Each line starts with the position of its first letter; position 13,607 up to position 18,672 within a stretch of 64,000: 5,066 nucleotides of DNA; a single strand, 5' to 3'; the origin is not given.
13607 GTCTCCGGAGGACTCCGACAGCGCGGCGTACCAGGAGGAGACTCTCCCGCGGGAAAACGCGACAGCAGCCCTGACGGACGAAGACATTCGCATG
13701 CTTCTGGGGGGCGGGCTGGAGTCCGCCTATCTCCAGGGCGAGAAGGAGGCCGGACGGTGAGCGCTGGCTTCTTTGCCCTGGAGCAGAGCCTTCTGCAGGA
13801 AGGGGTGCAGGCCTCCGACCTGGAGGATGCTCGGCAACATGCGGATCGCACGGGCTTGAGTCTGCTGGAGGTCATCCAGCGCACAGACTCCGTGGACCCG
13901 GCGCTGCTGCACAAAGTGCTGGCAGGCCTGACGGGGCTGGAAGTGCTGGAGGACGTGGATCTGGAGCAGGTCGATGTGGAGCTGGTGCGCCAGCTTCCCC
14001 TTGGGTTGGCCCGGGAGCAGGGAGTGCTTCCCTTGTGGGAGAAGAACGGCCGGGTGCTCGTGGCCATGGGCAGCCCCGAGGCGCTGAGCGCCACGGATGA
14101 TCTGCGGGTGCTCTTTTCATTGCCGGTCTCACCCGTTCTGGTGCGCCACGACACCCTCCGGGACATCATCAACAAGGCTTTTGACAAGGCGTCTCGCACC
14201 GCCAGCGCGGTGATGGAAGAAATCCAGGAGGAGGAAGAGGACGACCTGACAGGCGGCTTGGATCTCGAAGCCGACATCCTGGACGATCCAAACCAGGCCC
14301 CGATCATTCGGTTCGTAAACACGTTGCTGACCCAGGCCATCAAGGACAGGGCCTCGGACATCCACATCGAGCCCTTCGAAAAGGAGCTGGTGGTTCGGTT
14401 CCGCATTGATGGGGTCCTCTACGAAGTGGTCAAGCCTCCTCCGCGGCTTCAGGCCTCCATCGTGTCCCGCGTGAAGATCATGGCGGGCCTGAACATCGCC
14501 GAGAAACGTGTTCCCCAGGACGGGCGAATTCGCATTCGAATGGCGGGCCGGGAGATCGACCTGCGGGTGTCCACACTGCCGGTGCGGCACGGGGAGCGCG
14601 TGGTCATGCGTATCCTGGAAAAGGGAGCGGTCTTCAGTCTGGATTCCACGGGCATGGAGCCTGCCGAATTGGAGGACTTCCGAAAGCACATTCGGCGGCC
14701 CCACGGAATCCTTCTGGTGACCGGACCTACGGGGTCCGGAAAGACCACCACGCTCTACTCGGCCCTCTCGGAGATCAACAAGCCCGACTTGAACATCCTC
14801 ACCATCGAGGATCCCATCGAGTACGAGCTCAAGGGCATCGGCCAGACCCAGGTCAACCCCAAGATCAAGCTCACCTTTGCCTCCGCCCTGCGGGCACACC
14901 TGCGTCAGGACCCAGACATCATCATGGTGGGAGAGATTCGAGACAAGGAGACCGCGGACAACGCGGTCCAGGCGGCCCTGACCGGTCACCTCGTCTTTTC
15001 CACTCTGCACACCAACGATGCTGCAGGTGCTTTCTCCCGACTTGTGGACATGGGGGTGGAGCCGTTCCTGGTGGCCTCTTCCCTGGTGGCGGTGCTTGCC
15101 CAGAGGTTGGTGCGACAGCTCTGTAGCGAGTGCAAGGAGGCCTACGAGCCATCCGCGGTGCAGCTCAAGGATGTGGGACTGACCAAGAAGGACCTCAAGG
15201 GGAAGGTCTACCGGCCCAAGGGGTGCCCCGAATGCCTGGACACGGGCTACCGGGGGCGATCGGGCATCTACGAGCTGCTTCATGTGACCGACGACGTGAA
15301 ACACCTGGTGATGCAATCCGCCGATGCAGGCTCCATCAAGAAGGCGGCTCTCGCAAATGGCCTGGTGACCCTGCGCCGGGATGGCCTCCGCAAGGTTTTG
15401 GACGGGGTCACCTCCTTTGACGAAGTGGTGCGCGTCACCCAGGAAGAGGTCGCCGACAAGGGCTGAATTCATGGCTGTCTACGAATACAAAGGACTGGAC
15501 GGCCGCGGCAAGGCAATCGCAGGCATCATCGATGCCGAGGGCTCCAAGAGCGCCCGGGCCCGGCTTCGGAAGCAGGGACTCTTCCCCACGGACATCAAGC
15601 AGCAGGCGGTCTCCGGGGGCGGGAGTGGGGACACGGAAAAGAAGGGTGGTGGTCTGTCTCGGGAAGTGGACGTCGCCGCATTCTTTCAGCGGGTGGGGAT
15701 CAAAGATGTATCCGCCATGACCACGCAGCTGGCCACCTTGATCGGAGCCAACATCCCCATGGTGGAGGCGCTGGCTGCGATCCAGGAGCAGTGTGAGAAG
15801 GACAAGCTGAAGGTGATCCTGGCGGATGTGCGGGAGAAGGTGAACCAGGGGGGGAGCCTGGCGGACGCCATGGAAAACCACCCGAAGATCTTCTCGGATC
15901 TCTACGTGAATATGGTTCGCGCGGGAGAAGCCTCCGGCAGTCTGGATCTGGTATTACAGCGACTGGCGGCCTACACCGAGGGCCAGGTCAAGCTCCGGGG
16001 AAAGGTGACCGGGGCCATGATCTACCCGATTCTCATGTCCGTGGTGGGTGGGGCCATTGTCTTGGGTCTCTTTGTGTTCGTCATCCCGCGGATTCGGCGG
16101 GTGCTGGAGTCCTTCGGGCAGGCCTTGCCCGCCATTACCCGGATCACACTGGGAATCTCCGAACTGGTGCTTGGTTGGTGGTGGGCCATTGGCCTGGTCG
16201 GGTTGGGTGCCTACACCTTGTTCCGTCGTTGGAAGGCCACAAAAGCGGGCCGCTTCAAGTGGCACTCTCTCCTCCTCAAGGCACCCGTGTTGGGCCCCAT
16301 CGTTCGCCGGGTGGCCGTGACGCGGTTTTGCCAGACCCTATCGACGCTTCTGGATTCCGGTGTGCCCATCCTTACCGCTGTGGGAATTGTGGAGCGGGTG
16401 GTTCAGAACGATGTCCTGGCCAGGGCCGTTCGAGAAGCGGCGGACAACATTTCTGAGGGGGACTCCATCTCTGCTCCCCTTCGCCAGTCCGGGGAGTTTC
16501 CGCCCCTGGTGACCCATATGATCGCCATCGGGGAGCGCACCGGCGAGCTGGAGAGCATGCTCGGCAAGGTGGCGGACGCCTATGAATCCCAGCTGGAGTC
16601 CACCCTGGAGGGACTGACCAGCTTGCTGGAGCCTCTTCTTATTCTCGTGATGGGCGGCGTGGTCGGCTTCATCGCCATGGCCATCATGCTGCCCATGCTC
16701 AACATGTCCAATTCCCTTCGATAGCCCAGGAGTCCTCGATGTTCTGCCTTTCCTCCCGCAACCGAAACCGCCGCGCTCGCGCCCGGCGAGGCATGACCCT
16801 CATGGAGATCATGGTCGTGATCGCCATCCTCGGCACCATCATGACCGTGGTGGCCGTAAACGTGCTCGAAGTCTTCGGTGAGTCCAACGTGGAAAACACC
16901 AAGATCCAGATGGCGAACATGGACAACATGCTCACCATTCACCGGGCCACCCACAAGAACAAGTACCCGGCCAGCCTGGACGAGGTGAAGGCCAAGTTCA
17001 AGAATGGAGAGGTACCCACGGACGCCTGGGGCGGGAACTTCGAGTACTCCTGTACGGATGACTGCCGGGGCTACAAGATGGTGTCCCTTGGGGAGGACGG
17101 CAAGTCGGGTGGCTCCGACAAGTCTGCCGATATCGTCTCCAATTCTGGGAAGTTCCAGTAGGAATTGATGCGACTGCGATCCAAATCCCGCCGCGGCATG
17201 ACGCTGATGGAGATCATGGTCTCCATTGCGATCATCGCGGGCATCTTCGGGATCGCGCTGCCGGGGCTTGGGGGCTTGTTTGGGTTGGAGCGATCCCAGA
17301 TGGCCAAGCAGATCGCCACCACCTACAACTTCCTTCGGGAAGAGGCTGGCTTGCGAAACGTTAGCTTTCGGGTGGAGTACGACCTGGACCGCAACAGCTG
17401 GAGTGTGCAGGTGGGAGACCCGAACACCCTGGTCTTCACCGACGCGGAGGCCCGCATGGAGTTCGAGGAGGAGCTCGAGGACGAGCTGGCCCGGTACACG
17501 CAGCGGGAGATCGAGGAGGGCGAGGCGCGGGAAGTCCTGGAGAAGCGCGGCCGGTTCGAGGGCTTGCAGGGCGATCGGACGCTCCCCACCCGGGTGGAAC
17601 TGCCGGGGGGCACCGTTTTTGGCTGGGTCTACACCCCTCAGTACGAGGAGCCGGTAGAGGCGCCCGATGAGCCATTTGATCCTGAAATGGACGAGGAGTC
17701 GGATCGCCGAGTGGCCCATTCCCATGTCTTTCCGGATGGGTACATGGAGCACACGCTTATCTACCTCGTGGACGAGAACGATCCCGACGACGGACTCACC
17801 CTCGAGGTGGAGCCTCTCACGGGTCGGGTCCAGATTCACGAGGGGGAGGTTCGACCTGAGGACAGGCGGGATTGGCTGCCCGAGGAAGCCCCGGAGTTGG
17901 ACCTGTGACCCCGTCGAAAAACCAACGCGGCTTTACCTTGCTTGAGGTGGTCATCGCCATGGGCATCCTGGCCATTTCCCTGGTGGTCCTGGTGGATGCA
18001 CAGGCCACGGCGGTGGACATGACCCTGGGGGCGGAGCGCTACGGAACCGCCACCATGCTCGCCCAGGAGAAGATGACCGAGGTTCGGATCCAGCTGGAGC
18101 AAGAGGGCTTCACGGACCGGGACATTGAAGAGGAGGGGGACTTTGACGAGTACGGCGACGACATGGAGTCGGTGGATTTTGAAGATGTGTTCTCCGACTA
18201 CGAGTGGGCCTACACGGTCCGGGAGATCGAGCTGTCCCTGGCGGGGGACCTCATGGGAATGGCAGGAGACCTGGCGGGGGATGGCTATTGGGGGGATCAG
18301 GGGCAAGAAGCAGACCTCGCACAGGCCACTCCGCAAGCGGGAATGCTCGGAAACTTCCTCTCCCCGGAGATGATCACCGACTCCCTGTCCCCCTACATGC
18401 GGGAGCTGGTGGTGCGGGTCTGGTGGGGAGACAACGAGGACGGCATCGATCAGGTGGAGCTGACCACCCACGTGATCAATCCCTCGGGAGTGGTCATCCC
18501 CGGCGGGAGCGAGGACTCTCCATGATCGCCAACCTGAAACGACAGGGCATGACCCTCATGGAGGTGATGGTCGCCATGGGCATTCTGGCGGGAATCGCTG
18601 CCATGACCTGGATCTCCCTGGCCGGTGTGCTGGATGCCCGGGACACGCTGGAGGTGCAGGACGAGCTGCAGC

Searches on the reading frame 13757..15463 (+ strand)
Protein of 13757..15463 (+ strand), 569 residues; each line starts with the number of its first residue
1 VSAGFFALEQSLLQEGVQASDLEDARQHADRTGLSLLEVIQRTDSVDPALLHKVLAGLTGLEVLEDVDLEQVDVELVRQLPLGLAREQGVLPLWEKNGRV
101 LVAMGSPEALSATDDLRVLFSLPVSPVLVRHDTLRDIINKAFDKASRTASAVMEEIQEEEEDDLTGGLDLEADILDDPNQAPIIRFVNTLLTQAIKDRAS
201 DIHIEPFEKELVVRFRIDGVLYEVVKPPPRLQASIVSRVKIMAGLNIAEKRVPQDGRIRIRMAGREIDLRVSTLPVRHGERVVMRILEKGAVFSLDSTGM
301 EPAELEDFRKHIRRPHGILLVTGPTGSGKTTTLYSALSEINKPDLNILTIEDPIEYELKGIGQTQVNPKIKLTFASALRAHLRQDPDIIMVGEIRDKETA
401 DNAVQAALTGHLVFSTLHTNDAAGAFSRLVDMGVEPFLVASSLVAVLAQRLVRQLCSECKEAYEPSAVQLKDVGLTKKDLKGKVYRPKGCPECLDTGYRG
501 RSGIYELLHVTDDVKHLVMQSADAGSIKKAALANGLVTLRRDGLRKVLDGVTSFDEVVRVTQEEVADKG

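Call 71: search_protein_families(library=pfam, proteins=[window:13757-15463:+], max_evalue=0.0001)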
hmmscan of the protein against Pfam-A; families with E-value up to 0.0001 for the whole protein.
window:13757-15463:+ (569 aa): 3 families
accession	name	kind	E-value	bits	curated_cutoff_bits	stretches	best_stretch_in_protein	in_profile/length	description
PF00437.27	T2SSE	-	1.2e-146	488.6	24.9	1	179-559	4-370/370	Type II/IV secretion system protein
PF05157.20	MshEN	-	1.5e-14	54.2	23.1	1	65-146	6-88/90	MshEN domain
PF25199.1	nSTAND_NTPase5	-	7.1e-05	23.1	34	0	313-358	38-84/145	Novel STAND NTPase 5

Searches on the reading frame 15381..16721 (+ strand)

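Call 71: search_protein_families(library=pfam, proteins=[window:15381-16721:+], max_evalue=0.0001)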
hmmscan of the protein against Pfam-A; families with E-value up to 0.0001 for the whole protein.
window:15381-16721:+ (447 aa): 1 family
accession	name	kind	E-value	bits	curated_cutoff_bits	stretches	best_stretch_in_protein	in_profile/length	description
PF00482.28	T2SSF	-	2e-66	222.1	25.2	2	114-236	2-125/125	Type II secretion system (T2SS), protein F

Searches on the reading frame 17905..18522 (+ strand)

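Call 71: search_protein_families(library=pfam, proteins=[window:17905-18522:+], max_evalue=0.0001)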
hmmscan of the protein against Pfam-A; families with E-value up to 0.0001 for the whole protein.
window:17905-18522:+ (206 aa): 1 family
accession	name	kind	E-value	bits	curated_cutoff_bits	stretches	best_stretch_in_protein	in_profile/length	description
PF07963.17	N_methyl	-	1.3e-08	34.5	21.2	1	5-29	2-26/27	Prokaryotic N-terminal methylation motif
